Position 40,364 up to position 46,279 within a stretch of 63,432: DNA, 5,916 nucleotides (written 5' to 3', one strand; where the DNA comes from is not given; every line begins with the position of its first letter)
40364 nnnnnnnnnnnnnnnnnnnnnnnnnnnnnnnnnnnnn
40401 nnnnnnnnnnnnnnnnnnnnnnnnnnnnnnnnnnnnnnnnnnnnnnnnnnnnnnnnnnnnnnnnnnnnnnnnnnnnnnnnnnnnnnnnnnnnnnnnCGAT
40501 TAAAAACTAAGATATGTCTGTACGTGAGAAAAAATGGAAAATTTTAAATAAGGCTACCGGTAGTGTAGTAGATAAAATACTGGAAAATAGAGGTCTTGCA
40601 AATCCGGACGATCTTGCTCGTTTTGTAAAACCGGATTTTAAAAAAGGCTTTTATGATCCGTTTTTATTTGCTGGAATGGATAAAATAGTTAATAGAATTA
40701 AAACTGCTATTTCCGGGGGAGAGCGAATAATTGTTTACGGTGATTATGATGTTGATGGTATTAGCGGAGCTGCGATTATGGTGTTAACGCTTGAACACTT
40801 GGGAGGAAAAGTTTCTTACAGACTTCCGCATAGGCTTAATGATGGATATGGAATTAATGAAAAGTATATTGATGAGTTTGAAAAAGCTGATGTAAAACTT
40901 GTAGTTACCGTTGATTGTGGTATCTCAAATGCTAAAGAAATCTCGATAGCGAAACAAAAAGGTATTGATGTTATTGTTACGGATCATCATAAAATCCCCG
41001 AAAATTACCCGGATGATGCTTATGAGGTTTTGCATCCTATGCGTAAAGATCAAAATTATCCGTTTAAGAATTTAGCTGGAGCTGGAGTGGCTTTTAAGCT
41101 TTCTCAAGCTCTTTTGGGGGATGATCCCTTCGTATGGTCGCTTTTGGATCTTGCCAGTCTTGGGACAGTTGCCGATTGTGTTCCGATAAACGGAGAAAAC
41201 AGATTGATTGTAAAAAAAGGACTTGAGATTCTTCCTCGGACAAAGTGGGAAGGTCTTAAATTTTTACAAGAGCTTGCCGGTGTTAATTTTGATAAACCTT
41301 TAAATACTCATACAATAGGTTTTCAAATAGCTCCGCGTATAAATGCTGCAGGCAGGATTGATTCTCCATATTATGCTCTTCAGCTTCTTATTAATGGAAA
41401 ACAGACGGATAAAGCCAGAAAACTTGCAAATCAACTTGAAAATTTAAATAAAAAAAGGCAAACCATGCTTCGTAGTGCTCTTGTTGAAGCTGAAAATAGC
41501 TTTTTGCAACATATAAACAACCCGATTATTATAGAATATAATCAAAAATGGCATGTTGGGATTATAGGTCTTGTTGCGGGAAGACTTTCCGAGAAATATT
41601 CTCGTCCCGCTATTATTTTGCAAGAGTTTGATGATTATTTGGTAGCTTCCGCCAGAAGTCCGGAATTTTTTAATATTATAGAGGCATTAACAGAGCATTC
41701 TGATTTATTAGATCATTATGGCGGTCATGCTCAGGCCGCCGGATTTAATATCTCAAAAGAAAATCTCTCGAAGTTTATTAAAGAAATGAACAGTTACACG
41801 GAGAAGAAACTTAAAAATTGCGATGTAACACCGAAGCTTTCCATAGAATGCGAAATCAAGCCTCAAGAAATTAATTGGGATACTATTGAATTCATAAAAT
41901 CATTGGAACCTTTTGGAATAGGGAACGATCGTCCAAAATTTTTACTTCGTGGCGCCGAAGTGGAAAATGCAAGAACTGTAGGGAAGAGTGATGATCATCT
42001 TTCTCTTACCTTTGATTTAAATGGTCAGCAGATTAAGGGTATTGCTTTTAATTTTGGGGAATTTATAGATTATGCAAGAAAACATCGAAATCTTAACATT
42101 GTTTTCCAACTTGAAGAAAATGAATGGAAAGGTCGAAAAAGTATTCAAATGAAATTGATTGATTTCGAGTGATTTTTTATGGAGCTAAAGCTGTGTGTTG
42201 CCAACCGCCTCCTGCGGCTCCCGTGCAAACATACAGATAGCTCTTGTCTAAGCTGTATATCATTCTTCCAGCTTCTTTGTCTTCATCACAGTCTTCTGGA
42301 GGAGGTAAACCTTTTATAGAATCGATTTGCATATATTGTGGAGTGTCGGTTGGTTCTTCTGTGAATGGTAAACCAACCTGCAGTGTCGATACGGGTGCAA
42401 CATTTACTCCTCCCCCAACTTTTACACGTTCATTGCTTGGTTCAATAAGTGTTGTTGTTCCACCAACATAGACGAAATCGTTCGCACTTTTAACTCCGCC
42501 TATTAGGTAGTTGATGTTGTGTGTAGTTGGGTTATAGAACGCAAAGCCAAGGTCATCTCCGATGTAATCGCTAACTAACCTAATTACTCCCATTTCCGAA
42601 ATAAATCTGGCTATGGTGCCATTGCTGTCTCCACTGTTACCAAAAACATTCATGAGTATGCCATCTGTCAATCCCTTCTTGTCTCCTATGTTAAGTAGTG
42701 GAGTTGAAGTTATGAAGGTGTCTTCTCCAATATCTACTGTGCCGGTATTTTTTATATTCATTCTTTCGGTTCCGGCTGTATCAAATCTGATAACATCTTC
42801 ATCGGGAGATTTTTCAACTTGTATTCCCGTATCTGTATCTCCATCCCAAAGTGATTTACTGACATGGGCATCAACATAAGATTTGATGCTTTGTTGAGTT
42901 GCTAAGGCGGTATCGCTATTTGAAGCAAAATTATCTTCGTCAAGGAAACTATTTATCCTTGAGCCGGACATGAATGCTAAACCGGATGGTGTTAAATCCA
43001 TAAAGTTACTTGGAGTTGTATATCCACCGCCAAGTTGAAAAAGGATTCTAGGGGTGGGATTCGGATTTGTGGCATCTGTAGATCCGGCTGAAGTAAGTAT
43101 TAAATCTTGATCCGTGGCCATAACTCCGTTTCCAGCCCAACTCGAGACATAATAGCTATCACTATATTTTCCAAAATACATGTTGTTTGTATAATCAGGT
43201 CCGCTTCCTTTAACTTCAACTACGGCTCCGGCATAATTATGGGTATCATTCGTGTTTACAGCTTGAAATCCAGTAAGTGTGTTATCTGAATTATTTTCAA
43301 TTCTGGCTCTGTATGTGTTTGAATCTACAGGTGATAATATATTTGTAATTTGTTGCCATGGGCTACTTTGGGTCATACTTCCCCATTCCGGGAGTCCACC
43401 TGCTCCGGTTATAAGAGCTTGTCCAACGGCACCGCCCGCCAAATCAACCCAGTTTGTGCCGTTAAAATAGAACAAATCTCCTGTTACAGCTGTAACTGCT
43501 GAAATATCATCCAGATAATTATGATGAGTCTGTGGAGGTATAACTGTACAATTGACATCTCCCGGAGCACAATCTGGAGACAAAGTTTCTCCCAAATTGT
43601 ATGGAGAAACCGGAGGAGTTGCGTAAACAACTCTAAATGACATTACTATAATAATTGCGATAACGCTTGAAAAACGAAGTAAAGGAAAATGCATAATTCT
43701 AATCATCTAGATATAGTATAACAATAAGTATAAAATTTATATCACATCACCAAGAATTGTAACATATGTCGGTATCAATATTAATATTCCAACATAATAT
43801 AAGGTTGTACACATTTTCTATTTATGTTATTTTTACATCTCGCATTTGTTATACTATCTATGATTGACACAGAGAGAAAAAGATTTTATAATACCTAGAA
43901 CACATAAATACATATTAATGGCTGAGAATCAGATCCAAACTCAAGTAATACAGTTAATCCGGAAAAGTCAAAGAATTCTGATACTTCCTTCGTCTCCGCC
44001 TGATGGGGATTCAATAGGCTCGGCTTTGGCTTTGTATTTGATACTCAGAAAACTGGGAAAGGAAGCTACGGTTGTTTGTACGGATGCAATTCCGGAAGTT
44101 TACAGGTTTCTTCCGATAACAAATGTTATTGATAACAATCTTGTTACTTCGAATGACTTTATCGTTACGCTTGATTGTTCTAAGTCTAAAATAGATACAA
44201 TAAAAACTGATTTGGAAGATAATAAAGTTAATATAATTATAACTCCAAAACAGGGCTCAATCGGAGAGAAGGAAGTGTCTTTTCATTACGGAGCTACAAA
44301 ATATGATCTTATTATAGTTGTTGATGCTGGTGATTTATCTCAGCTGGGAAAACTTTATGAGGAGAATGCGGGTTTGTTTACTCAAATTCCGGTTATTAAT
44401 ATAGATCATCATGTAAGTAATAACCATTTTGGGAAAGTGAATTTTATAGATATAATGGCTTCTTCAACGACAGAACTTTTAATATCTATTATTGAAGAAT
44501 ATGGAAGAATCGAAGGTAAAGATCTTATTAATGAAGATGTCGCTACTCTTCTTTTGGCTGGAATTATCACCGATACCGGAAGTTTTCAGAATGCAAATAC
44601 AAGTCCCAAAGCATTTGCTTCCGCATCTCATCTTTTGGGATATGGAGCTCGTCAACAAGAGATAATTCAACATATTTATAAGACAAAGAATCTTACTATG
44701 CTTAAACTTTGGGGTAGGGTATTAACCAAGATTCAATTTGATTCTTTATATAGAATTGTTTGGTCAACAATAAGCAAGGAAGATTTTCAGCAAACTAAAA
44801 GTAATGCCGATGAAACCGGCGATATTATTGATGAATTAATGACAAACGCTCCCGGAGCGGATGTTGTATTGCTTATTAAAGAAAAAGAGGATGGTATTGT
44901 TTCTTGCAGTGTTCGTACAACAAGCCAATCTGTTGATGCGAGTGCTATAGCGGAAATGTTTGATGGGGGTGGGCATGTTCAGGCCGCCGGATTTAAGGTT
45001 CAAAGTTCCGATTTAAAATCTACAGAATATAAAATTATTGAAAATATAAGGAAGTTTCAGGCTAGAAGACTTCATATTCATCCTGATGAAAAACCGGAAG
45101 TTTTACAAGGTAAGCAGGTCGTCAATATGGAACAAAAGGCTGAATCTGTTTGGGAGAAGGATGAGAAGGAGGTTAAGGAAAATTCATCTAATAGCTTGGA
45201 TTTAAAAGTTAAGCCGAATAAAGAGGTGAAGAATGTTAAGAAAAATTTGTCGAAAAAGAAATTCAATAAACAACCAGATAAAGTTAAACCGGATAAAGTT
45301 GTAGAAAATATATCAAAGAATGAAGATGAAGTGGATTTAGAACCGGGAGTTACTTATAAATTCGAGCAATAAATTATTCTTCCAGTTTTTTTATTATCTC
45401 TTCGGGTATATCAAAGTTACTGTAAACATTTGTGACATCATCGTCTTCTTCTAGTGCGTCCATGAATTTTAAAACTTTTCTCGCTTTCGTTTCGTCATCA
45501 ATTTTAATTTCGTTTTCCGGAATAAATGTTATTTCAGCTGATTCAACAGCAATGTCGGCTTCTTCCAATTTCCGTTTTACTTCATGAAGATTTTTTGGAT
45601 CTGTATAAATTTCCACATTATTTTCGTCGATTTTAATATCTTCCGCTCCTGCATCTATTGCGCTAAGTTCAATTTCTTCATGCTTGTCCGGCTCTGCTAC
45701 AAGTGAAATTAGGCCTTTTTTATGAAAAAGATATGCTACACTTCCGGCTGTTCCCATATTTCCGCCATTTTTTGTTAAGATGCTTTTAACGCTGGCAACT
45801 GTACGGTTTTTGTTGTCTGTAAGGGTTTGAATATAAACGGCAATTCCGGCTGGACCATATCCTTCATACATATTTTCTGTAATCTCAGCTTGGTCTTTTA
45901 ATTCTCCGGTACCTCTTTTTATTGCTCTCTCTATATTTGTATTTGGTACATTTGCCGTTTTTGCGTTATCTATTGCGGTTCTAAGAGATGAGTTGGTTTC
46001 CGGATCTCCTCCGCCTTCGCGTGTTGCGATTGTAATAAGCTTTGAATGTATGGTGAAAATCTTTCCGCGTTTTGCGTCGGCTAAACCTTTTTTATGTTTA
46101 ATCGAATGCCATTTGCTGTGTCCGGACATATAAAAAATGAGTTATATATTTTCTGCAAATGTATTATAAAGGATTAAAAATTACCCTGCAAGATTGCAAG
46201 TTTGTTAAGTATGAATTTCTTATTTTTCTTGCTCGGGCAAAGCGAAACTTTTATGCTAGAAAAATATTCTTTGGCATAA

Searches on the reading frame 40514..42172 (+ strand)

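Call 25: search_protein_families(library=ncbifam, proteins=[window:40514-42172:+], max_evalue=0.00001)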
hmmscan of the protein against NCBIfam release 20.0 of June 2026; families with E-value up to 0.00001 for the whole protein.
window:40514-42172:+ (552 aa): 5 families
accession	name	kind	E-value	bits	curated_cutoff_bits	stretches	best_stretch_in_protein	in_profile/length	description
TIGR00644.1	recJ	equivalog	1.6e-162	541.6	396.9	1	18-547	4-542/546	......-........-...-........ exonuclease RecJ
NF008290.0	PRK11070.1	equivalog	2.2e-85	287.3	900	1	12-546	19-569/577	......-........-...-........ exonuclease RecJ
NF053576.1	RecJ_archaeal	equivalog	2.5e-28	99.1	360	2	60-238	2-170/452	RecJ family nuclease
NF040701.1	RecJ_Meth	equivalog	3.8e-16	58.9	550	1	70-227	8-153/449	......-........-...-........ exonuclease RecJ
NF053575.1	GAN_nuclease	exception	5.5e-11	41.7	850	0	59-228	14-173/467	GINS-associated RecJ family nuclease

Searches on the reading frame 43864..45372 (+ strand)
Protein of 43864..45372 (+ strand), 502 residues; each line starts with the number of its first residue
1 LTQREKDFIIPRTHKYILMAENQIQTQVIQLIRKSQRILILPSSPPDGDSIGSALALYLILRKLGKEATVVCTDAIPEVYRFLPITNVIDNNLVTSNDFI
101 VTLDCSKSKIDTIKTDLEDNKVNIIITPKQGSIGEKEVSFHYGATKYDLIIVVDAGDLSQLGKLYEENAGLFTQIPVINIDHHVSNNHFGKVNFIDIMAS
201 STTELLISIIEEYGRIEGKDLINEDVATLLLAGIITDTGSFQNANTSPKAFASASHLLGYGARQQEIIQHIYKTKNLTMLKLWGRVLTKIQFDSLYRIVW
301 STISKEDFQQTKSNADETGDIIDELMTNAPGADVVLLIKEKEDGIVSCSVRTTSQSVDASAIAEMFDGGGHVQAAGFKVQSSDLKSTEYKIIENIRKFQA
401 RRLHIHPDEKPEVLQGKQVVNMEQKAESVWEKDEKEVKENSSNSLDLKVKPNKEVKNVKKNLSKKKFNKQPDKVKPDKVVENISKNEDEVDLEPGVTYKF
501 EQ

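Call 25: search_protein_families(library=ncbifam, proteins=[window:43864-45372:+], max_evalue=0.00001)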
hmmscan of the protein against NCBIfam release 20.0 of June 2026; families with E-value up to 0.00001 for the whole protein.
window:43864-45372:+ (502 aa): 3 families
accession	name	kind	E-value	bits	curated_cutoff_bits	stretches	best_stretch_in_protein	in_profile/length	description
NF053633.1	OlncasPapPhNrnA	equivalog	1.9e-22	79.6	350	1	145-383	77-302/317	bifunctional oligoribonuclease/PAP phosphatase NrnA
TIGR00644.1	recJ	equivalog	1.7e-09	36.5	396.9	0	27-127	46-141/546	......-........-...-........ exonuclease RecJ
NF041569.1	A-tRNAntase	equivalog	4.3e-07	28.6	1440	1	149-382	67-288/880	A-adding tRNA nucleotidyltransferase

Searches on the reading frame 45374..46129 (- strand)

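Call 70: search_protein_families(library=pfam, proteins=[window:45374-46129:-], max_evalue=0.001)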
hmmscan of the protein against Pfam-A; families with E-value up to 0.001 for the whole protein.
window:45374-46129:- (251 aa): 2 families
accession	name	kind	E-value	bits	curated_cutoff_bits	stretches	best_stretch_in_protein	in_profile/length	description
PF01709.26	Transcrip_reg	-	2.7e-57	193.4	27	1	84-239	2-160/160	TACO1/YebC second and third domain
PF20772.2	TACO1_YebC_N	-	3.5e-32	111.1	36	1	5-76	1-73/73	TACO1/YebC protein N-terminal domain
